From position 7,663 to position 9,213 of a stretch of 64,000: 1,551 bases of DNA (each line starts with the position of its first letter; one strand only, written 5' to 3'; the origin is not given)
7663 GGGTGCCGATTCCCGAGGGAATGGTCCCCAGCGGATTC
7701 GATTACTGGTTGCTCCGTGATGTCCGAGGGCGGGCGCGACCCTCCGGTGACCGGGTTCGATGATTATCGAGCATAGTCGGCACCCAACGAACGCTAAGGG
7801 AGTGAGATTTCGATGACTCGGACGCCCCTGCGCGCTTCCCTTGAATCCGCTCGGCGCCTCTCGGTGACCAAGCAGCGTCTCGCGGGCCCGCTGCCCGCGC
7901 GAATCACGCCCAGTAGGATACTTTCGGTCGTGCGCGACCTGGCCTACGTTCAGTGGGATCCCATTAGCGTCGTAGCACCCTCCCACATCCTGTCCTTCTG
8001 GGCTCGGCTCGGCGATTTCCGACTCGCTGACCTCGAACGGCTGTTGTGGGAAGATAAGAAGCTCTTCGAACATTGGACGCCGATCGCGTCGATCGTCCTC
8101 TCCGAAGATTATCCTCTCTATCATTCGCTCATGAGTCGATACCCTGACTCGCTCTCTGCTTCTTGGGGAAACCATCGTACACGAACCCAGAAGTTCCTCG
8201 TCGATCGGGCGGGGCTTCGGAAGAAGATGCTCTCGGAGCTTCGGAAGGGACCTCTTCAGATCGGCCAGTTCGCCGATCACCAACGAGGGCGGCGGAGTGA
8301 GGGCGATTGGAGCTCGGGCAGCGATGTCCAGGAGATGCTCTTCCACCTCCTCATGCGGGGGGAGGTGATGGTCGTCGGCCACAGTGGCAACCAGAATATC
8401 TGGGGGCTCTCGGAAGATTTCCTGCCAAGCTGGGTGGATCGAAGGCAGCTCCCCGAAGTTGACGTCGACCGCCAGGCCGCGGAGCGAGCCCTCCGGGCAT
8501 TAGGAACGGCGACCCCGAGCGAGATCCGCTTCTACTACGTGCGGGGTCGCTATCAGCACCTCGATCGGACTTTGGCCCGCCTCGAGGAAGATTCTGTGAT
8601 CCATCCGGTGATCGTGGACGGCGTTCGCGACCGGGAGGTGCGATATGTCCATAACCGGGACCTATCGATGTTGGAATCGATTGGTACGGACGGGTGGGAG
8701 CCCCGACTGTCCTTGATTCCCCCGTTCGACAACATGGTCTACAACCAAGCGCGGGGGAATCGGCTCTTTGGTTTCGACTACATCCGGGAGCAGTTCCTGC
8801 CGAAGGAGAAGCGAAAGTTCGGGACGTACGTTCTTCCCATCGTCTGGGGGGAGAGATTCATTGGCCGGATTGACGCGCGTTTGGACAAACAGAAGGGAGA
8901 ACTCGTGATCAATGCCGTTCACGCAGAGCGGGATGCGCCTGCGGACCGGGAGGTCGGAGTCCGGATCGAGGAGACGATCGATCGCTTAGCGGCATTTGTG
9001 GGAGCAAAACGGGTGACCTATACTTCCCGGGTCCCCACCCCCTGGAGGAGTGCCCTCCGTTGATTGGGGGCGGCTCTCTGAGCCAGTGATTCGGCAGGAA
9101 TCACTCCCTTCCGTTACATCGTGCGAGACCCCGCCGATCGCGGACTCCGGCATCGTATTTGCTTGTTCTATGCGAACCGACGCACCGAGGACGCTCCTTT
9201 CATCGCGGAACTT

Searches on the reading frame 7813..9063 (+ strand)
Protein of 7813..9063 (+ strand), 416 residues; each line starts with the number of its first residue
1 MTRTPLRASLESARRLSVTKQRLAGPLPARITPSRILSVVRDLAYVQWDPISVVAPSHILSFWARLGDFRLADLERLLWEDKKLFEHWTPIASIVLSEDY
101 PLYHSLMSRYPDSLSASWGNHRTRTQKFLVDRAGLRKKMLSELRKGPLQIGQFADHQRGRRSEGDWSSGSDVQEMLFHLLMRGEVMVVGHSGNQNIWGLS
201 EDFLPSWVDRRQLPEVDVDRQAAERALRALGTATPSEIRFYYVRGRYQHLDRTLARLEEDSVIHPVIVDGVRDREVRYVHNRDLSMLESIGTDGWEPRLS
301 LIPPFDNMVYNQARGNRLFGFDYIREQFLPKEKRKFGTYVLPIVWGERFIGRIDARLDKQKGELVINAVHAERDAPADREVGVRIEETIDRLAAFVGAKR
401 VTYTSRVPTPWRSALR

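Call 23: search_protein_families(library=pfam, max_evalue=1, proteins=[window:7813-9063:+])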
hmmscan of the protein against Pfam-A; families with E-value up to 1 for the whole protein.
window:7813-9063:+ (416 aa): 2 families
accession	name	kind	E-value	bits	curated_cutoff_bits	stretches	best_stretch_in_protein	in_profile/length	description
PF06224.18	AlkZ-like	-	4.3e-50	171.6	25.9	1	40-395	1-329/329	DNA glycosylase AlkZ-like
PF19026.7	UBA_HYPK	-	0.13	12.1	27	1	215-229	14-28/41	HYPK UBA domain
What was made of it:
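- Checked: The side remark about an AlkZ/YcaQ-like gene at 7813-9063 is also confirmed (PF06224, E = 4.3e-50, call 23).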
